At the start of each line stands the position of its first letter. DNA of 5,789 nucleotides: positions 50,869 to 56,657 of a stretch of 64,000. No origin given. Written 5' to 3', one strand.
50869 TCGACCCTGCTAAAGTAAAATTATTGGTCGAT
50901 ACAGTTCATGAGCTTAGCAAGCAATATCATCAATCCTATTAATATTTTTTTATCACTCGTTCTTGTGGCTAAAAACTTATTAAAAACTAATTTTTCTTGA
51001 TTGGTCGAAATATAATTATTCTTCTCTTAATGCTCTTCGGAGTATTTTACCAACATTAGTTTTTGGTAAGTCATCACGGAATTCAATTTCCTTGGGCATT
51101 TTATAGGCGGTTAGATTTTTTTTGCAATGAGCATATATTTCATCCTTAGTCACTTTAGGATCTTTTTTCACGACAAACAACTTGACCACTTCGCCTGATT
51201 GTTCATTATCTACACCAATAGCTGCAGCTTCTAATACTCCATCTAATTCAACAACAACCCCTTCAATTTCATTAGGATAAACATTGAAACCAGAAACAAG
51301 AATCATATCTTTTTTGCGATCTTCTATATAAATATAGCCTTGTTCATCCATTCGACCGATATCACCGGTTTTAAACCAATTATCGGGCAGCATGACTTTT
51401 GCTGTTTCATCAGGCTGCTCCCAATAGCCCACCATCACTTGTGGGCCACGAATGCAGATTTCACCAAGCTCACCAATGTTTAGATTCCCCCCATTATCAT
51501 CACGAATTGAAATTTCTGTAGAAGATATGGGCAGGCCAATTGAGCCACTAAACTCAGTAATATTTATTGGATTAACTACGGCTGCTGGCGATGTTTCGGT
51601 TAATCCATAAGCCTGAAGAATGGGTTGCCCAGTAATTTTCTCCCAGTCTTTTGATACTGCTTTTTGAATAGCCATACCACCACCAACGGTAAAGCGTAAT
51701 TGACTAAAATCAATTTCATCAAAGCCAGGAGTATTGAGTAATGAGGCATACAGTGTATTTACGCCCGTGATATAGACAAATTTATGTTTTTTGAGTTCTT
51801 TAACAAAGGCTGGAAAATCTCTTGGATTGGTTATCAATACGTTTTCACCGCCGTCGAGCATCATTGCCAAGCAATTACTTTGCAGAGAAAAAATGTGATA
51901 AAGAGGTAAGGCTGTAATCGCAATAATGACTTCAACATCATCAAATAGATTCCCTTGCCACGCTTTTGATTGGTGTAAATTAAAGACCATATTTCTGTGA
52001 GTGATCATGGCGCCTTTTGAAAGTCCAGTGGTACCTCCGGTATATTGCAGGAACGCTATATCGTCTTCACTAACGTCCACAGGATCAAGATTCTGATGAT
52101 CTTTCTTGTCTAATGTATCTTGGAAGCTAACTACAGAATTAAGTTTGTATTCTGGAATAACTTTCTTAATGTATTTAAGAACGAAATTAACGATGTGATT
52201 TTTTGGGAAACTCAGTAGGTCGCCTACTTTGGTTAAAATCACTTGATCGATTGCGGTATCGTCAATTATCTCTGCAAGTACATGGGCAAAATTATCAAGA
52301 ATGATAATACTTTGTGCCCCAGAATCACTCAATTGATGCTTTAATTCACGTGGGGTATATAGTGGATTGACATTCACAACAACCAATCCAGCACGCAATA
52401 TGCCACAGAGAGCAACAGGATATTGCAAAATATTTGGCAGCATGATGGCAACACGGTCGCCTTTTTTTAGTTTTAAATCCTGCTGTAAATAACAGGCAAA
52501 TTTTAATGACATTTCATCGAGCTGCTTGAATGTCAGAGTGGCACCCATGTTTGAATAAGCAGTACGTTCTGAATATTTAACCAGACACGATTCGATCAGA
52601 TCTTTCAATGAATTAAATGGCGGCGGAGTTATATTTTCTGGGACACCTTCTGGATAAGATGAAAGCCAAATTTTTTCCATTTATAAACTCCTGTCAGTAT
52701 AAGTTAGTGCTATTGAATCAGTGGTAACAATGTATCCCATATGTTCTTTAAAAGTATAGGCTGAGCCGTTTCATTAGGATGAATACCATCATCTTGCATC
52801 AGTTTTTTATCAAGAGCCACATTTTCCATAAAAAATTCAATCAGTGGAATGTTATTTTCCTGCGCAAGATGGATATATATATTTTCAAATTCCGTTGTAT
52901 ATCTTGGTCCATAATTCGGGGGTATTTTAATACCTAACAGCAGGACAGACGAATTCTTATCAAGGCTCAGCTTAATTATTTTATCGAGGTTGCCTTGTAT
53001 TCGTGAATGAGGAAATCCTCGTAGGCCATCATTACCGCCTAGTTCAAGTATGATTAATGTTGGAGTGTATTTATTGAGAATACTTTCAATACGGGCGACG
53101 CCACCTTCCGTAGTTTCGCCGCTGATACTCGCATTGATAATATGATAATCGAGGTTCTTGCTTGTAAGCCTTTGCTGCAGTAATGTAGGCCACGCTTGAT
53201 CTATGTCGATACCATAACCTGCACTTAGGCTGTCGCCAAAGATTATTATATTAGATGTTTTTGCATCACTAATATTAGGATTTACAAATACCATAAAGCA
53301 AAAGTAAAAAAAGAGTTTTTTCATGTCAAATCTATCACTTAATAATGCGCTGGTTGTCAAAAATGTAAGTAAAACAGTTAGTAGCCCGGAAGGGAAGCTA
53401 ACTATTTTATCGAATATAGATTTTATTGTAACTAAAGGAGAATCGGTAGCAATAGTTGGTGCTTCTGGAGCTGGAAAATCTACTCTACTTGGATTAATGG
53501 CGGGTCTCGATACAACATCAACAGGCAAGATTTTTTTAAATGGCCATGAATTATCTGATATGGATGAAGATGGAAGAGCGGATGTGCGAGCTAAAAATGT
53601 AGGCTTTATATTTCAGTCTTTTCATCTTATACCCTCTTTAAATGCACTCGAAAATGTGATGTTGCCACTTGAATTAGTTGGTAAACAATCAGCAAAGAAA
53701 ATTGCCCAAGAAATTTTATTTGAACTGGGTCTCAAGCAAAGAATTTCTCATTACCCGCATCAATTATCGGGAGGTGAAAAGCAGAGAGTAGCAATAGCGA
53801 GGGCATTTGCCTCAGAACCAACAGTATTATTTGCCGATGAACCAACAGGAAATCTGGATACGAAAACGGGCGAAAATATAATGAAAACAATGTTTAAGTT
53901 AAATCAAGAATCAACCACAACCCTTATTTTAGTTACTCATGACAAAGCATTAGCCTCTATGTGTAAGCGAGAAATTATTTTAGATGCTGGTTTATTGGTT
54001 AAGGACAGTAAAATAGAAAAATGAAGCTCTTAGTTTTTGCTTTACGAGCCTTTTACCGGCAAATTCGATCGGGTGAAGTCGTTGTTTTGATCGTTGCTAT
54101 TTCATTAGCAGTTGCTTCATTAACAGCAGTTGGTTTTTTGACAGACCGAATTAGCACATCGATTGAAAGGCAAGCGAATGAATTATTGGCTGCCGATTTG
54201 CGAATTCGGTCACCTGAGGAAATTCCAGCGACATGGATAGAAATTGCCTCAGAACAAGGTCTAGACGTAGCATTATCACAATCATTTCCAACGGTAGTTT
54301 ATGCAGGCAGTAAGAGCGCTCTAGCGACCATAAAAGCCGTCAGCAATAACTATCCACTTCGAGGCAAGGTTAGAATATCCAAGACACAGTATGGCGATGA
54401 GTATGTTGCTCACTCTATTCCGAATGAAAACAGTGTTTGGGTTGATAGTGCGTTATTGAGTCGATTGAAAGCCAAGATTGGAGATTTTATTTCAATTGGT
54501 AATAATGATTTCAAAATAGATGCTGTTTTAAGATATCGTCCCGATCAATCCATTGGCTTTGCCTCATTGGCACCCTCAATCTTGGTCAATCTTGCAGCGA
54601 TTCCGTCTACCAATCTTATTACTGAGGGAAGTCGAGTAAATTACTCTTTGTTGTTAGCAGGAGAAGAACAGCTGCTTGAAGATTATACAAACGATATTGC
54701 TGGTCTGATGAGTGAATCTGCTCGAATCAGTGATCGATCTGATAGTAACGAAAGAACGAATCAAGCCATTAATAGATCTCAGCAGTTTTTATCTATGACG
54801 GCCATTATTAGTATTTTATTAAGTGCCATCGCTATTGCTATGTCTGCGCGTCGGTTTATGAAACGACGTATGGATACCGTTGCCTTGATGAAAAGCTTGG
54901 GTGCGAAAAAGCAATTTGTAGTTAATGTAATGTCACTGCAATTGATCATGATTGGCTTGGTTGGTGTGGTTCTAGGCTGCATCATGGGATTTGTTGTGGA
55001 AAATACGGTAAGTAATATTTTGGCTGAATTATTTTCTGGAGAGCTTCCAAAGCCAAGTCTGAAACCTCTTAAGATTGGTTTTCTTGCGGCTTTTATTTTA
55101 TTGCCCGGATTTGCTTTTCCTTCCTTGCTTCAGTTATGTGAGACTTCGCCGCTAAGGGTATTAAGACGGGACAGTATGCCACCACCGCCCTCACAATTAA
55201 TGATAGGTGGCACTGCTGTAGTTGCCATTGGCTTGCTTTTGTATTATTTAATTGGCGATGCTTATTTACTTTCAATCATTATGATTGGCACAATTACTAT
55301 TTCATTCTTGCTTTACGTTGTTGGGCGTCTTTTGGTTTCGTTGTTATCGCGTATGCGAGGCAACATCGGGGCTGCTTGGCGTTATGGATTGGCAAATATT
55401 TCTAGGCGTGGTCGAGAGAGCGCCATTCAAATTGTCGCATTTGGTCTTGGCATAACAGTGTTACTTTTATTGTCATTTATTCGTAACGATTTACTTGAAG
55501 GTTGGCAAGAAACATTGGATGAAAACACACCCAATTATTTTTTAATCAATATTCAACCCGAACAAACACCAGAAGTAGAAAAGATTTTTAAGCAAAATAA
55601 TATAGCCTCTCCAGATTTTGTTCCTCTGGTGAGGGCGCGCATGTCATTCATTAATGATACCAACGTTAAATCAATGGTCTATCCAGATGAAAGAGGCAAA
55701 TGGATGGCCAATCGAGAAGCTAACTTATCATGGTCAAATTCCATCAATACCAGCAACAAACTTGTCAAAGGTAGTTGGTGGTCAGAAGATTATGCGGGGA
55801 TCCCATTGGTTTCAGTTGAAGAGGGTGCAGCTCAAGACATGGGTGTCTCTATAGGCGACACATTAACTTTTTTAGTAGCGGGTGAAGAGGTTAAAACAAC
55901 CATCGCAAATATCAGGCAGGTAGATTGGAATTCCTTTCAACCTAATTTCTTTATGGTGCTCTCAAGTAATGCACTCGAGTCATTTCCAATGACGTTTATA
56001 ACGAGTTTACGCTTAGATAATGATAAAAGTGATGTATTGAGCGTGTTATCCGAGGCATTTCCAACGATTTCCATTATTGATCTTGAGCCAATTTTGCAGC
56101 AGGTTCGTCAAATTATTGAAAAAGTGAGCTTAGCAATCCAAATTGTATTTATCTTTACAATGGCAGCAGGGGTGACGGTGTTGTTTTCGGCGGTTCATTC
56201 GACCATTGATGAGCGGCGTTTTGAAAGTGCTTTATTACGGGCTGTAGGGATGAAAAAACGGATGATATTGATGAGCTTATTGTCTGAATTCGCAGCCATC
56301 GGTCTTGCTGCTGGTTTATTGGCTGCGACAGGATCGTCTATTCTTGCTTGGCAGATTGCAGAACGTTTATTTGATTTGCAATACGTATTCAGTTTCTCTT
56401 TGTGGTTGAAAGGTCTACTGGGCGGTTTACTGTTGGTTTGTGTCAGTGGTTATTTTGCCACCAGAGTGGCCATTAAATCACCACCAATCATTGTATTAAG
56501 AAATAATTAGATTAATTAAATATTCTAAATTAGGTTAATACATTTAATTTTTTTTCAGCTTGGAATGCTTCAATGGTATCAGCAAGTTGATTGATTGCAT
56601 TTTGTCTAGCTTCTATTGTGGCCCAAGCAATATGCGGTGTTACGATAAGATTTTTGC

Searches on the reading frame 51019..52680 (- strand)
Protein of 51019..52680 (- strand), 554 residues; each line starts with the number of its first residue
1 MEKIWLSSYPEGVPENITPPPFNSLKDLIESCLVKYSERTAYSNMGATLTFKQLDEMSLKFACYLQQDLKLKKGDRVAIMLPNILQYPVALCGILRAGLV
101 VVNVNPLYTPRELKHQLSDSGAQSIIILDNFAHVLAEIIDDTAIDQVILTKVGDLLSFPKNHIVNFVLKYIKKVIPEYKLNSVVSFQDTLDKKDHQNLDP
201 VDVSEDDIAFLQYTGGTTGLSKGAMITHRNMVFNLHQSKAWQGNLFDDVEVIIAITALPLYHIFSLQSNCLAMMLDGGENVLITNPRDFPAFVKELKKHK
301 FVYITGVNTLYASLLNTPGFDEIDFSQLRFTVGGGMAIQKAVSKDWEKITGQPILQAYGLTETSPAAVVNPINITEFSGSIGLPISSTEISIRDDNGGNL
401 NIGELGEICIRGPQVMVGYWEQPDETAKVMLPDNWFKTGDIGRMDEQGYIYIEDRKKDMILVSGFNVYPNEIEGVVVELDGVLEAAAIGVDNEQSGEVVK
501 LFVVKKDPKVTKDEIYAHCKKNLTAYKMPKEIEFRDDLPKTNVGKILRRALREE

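Call 42: search_protein_families(library=pfam, proteins=[window:51019-52680:-], max_evalue=0.00001)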
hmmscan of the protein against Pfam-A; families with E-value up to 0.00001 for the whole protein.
window:51019-52680:- (554 aa): 2 families
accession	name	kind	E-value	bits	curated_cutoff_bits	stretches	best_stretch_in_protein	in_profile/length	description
PF00501.34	AMP-binding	-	3.1e-90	303.2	29.9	1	35-420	7-384/384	AMP-binding enzyme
PF13193.12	AMP-binding_C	-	1.3e-19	71.3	24.5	1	471-545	1-76/76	AMP-binding enzyme C-terminal domain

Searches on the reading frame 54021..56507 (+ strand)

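Call 42: search_protein_families(library=pfam, proteins=[window:54021-56507:+], max_evalue=0.00001)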
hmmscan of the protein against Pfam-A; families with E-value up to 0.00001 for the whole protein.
window:54021-56507:+ (829 aa): 2 families
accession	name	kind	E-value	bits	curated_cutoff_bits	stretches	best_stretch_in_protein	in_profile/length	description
PF02687.27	FtsX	-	4.1e-22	78.9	25.5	2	708-822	2-120/120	FtsX-like permease C-terminal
PF12704.14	MacB_PCD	-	1.5e-09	38.9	27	1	23-197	4-179/207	MacB-like periplasmic core domain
